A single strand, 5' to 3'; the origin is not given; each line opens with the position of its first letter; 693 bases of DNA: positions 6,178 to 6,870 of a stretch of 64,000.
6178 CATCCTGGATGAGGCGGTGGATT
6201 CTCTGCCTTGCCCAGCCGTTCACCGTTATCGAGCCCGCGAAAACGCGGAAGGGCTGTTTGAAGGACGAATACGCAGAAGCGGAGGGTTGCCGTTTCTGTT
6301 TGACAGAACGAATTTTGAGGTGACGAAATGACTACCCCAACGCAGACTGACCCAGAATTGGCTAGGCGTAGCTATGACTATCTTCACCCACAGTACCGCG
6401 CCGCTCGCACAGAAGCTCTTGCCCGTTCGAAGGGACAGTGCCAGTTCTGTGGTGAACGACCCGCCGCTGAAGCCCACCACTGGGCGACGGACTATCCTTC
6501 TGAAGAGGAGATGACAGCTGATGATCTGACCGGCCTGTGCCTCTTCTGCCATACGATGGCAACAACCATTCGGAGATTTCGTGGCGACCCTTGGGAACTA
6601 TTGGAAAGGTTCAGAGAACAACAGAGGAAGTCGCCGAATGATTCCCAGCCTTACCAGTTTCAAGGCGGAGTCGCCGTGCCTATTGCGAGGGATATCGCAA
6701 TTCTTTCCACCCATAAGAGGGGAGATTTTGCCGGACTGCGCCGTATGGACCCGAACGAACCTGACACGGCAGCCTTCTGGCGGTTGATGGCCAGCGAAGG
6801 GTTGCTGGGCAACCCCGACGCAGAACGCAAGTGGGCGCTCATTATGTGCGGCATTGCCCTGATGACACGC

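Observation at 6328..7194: HNH nuclease domain fused to the N-terminus of Cse2/Cas11 in a type I-E locus that still has cas3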

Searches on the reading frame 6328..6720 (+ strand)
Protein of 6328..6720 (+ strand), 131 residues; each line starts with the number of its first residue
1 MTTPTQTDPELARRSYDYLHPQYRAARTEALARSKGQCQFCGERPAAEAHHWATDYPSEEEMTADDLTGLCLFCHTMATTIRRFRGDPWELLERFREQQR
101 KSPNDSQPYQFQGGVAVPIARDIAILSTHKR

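Call 6: search_protein_families(library=ncbifam, proteins=[window:6328-6660:+], max_evalue=0.1)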
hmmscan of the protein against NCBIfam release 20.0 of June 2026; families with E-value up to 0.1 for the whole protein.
window:6328-6660:+ (111 aa): 2 families
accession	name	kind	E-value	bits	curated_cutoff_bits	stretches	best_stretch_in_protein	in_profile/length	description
TIGR02557.2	HpaP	equivalog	0.072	13.3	65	1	8-65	15-73/204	type III secretion system protein SctP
NF058586.1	HNHNucHlpB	equivalog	0.087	13.3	130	0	33-77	4-46/99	HNH nuclease-like protein HlpB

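Call 8: search_solved_structures(query=window:6328-6720:+, max_evalue=10, show_alignments=3)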
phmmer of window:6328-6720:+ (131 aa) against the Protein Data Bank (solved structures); distinct sequences matched with E-value up to 10: 6.
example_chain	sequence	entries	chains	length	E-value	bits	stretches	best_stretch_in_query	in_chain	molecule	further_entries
9nvu_P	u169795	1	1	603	0.0047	20.1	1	8-77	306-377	OrufIscB-REC-swap 49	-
8zp9_B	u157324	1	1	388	0.0088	19.2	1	16-82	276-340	CRISPR system Cascade subunit CasD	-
8yb6_A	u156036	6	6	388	0.012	18.7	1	16-82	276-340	CRISPR system Cascade subunit CasD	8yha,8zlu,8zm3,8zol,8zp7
11kh_IF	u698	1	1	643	0.27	14.4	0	58-87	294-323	IFRD2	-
9jxs_B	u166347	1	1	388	0.27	14.4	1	16-82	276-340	CRISPR system Cascade subunit CasD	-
7tfs_A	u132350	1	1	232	2.5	11.3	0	55-81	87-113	Cytochrome c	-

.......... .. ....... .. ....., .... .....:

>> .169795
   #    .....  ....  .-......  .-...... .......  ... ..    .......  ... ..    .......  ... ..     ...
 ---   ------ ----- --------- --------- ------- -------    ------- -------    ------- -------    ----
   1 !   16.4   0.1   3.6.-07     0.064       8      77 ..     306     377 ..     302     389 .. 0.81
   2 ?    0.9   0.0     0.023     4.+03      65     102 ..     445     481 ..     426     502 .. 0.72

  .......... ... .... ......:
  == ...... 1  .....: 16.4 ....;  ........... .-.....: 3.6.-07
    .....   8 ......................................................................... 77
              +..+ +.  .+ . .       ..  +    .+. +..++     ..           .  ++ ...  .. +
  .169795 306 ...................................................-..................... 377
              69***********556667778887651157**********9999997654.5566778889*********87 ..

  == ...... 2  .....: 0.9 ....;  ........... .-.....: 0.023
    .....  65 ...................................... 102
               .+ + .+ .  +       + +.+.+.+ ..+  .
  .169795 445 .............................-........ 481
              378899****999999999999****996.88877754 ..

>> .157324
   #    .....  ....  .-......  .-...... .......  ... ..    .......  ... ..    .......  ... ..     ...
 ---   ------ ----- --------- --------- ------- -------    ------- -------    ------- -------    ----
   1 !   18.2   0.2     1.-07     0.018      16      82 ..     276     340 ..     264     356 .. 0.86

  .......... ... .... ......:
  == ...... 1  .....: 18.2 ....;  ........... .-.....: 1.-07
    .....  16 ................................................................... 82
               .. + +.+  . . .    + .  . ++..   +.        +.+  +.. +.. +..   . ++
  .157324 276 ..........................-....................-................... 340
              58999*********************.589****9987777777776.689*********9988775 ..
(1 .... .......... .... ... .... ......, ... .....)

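Call 14: find_homologous_proteins(query=window:6328-6690:+, max_evalue=0.01)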
Query window:6328-6690:+: 4 candidates shared short words with the query, none scored E <= 0.01.

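Call 21: search_solved_structures(query=A2, max_evalue=10, show_alignments=4)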
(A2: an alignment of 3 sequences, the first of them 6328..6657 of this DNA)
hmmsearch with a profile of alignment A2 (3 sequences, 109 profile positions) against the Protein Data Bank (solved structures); distinct sequences matched with E-value up to 10: 12.
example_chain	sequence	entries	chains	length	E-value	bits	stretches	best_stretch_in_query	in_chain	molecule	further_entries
8zp9_B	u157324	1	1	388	8.5e-05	25.9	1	16-81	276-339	CRISPR system Cascade subunit CasD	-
8yb6_A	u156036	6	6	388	0.00012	25.4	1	16-81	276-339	CRISPR system Cascade subunit CasD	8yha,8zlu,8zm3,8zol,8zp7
9jxs_B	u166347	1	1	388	0.0025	21.1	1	16-81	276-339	CRISPR system Cascade subunit CasD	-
11kh_IF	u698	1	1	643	0.0036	20.6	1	58-94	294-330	IFRD2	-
7pzy_AQ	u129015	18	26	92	0.037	17.4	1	25-86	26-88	Ribosomal 60S subunit protein L43A | 60S ribosomal protein L43-A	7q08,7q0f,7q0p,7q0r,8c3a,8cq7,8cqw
9nvu_P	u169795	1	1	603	0.04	17.3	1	5-77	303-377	OrufIscB-REC-swap 49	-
9spj_r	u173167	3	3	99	0.074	16.4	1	25-86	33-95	60S ribosomal protein L43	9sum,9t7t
5mkw_A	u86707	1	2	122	0.13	15.7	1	46-80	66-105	DNA annealing helicase and endonuclease ZRANB3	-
8eug_K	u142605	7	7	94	0.14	15.5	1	24-86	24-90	60S ribosomal protein L43-A | Large ribosomal subunit protein eL43A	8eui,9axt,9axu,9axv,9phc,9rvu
8qkd_A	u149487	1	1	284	0.81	13.1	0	46-83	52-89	sc-CC-5-24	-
4v8m_Bo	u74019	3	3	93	1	12.7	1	21-86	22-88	60S RIBOSOMAL PROTEIN L37A, PUTATIVE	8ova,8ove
11jj_IF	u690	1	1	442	1.2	12.6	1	58-94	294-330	IFRD2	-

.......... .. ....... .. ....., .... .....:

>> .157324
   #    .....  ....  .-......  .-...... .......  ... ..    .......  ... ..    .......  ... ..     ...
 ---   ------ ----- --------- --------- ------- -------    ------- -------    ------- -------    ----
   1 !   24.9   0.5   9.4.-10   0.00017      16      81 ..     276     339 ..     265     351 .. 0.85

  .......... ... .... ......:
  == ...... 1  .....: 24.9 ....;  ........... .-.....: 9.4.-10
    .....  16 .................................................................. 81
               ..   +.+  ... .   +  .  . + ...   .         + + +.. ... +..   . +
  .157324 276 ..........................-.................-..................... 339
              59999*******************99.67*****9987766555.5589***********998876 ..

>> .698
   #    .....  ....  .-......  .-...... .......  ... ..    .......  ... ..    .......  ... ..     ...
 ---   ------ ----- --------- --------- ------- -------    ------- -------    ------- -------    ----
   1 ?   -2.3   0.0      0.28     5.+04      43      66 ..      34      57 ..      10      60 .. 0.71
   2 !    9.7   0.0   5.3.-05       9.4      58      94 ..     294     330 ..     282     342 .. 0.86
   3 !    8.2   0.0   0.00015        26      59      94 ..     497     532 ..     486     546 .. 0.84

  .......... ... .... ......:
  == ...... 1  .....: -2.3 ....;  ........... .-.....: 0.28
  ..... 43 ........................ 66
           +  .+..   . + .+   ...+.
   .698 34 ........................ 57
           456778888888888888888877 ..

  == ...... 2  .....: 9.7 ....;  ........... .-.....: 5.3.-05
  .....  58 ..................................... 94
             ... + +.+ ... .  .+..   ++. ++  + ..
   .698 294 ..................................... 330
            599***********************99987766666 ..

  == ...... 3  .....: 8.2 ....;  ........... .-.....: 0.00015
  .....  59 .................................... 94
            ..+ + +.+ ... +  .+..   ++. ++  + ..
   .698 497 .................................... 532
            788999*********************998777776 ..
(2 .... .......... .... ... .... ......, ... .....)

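Call 22: search_protein_families(library=pfam, alignment_id=A2, max_evalue=10)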
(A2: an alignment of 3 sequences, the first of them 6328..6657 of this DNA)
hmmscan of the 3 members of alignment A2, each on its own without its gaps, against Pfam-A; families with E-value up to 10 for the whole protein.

A. member 1, window:6328-6657:+ (110 aa): 3 families
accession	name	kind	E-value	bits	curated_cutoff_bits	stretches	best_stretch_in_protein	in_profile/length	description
PF01844.29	HNH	-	0.079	13.6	21.4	1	38-79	1-45/47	HNH endonuclease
PF23771.1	DUF7168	-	0.11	12.6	25.5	1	6-33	56-83/140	Domain of unknown function (DUF7168)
PF09630.15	DUF2024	-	0.74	10.2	27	1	46-78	29-62/81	Domain of unknown function (DUF2024)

B. families by the number of members that match (of 3 scanned): 8 families
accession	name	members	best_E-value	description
PF01844.29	HNH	3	0.00023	HNH endonuclease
PF14260.11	zf-C4pol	2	0.013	C4-type zinc-finger of DNA polymerase delta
PF02945.21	Endonuclease_7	2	0.018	Recombination endonuclease VII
PF22113.1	Mtrc-MtrF_II-IV_dom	1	0.0034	Outer membrane cytochrome MtrC/MtrF-like, domains II/IV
PF09947.15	DUF2180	1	0.034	Uncharacterized protein conserved in archaea (DUF2180)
PF23771.1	DUF7168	1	0.11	Domain of unknown function (DUF7168)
PF04438.22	zf-HIT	1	0.31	HIT zinc finger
PF09630.15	DUF2024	1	0.74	Domain of unknown function (DUF2024)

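Call 26: search_protein_representatives(alignment_id=A2)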
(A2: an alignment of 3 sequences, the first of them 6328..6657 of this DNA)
Query: 3 sequences, 109 profile positions. Proteins with E-value up to 0.001 (for the whole library): 711; up to 1e-10: 232; up to 1e-30: 2. The best 150 are listed.
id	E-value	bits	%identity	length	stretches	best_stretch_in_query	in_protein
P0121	1.5e-32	128.1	-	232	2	21-99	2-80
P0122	1.1e-31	125.4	-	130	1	15-93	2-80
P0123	1.3e-29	118.6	-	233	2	25-98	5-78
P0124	4.6e-28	113.7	-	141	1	15-94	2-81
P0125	5.1e-28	113.5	-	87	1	15-91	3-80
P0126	1.8e-27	111.8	-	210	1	8-91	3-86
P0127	5.9e-27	110.1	-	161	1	15-99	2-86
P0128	8.0e-27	109.7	-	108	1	15-96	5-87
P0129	1.7e-26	108.7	-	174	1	15-92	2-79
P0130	4.8e-26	107.2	-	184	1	12-99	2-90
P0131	7.0e-26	106.7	-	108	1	9-99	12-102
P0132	8.8e-26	106.3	-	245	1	15-91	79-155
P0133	1.1e-25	106.1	-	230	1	15-99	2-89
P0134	1.1e-25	106.1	-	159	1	12-84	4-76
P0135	1.3e-25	105.7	-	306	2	14-83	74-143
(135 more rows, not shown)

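Call 42: search_solved_structures(query=A4, max_evalue=1, show_alignments=2)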
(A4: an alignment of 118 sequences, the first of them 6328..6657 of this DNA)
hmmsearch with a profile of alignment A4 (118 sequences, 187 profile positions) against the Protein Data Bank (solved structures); distinct sequences matched with E-value up to 1: 8.
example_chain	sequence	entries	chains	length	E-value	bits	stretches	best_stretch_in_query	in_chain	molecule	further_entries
8zp9_B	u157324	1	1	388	0.00028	24.7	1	16-83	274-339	CRISPR system Cascade subunit CasD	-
8yb6_A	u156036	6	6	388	0.00032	24.5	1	16-83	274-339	CRISPR system Cascade subunit CasD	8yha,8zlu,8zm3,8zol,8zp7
5mkw_A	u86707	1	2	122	0.0034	21.1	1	50-97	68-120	DNA annealing helicase and endonuclease ZRANB3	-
9k2z_A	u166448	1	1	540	0.0058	20.4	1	28-79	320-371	HfmIscB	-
9jxs_B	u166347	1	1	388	0.021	18.6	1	16-83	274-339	CRISPR system Cascade subunit CasD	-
6r80_A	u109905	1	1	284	0.11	16.2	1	57-130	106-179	AF4/FMR2 family member 4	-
6kn5_A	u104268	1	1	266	0.12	16.1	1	57-130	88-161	AF4/FMR2 family member 4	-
6k7p_A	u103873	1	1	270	0.12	16.1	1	57-130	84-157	AF4/FMR2 family member 4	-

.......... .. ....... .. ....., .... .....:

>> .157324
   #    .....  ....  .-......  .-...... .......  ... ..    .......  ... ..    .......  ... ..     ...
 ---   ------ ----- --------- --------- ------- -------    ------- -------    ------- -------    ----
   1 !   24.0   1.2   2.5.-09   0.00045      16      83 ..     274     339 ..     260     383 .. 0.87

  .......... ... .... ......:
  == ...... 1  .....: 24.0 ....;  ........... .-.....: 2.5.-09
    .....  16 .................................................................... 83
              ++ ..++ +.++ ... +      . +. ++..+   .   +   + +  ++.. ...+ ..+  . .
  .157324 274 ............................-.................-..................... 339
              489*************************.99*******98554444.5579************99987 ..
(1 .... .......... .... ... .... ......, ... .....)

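Call 43: search_protein_families(library=pfam, alignment_id=A4, max_evalue=0.01)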
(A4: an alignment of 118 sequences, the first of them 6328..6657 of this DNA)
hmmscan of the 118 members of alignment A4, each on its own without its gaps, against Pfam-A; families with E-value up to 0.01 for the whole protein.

A. member 1, window:6328-6657:+ (110 aa): 0 families

B. families by the number of members that match (of 118 scanned): 21 families
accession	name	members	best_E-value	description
PF01844.29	HNH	41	6.5e-06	HNH endonuclease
PF22113.1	Mtrc-MtrF_II-IV_dom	5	0.0013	Outer membrane cytochrome MtrC/MtrF-like, domains II/IV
PF10621.14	FpoO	2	0.00077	F420H2 dehydrogenase subunit FpoO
PF13798.11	PCYCGC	2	0.0015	Protein of unknown function with PCYCGC motif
PF00004.35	AAA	1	7.1e-05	ATPase family associated with various cellular activities (AAA)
PF13191.12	AAA_16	1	0.00017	AAA ATPase domain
PF20661.2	SutA-RBD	1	0.00033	SutA RNAP-binding domain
PF13824.12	zf-Mss51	1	0.0013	Zinc-finger of mitochondrial splicing suppressor 51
PF08216.17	CTNNBL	1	0.0014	Catenin-beta-like, Arm-motif containing nuclear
PF05496.18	RuvB_N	1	0.003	Holliday junction DNA helicase RuvB P-loop domain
PF07728.20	AAA_5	1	0.0036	AAA domain (dynein-related subfamily)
PF17283.8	Zn_ribbon_SprT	1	0.0048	SprT-like zinc ribbon domain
PF08274.17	Zn_Ribbon_YjdM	1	0.0061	PhnA Zinc-Ribbon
PF15801.11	zf-C6H2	1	0.0071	zf-MYND-like zinc finger, mRNA-binding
PF14260.11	zf-C4pol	1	0.0078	C4-type zinc-finger of DNA polymerase delta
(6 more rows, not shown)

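Call 44: find_related_loci(query=A2, collection=metagenome_contigs, flank=6000)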
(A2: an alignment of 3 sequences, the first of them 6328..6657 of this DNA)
Query A2 (110 aa) in metagenome_contigs; peptide patterns used: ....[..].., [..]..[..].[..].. (x = any residue, [..] = any of these).
146 stretches matched a pattern, but none encodes a relative of the query by tblastn (E <= 1e-3).

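Call 47: find_related_loci(query=A5, collection=genome_contigs, flank=6000)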
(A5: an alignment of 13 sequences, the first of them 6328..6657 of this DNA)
Query A5 (110 aa) in genome_contigs; peptide patterns used: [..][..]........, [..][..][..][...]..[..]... (x = any residue, [..] = any of these).
64 stretches matched a pattern; 52 encode a relative of the query (tblastn E <= 1e-3); 52 distinct loci.
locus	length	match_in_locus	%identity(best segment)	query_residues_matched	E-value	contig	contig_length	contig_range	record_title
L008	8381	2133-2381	61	15-97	4e-33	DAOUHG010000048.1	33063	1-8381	MAG TPA_asm: Dehalococcoidia bacterium isolate S1_7 k129_1656310, whole genome shotgun sequence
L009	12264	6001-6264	61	11-98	6e-32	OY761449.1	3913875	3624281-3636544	MAG: Dehalococcoidia bacterium isolate 8faaec51-6d46-4fc3-9050-60b85d5760d4 genome assembly, chromosome: 1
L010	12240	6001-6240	63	16-95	2e-31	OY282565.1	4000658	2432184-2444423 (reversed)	MAG: uncultured Dehalococcoidia bacterium genome assembly, chromosome: 1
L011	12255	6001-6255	59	15-96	2e-30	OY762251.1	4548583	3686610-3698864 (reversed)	MAG: Dehalococcoidia bacterium isolate d71b8fac-47d3-446e-896e-fb0c20447f33 genome assembly, chromosome: 1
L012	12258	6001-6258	58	15-97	3e-30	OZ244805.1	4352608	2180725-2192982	MAG: Dehalococcoidia bacterium isolate 65858962-d3d5-450c-8d97-e4733050bb2d genome assembly, chromosome: 1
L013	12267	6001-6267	54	16-101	1e-29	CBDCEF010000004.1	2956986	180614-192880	MAG: Dehalococcoidia bacterium isolate c259e03a-9b86-4cdb-a37a-9c02718a3515 genome assembly, contig: contig_4, whole gen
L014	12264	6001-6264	56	13-97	7e-30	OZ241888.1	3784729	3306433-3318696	MAG: Dehalococcoidia bacterium isolate 46affbec-5afd-4908-a2aa-6a71a6f589da genome assembly, chromosome: 1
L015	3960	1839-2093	55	14-98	1e-29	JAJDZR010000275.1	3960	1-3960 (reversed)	MAG: Chloroflexota bacterium isolate jk18x44bins.5 k141_2276096, whole genome shotgun sequence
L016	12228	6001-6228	59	22-97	4e-29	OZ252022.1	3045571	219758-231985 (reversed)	MAG: Dehalococcoidia bacterium isolate 06bcde79-657e-4a1d-bd84-e3996ea03b32 genome assembly, chromosome: 1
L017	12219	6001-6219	67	12-84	6e-29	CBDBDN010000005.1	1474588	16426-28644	MAG: Dehalococcoidia bacterium isolate 358923a9-09b8-419b-a7c8-a792b221afc8 genome assembly, contig: contig_5, whole gen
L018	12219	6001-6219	59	12-84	4e-27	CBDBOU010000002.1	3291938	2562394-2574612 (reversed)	MAG: Vicinamibacterales bacterium isolate 2866737b-c32a-4dfb-a915-985df9d893ca genome assembly, contig: contig_2, whole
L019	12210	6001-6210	59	15-84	2e-26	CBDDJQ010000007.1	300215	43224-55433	MAG: Vicinamibacterales bacterium isolate 129384ec-5128-4c8d-99b8-9bb019431b25 genome assembly, contig: contig_7, whole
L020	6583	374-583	59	15-84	2e-26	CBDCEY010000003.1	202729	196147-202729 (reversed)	MAG: Vicinamibacterales bacterium isolate 91d79e5c-02a4-4b4d-8047-b2bdf700176b genome assembly, contig: contig_3, whole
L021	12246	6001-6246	54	3-84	1e-26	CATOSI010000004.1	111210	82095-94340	MAG: uncultured Dehalococcoidia bacterium isolate 741b7de0-5fbb-4305-b724-e82bd623809b genome assembly, contig: contig_4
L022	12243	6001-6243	62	16-95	3e-26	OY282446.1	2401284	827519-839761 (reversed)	MAG: Tepidiformaceae bacterium genome assembly, chromosome: 1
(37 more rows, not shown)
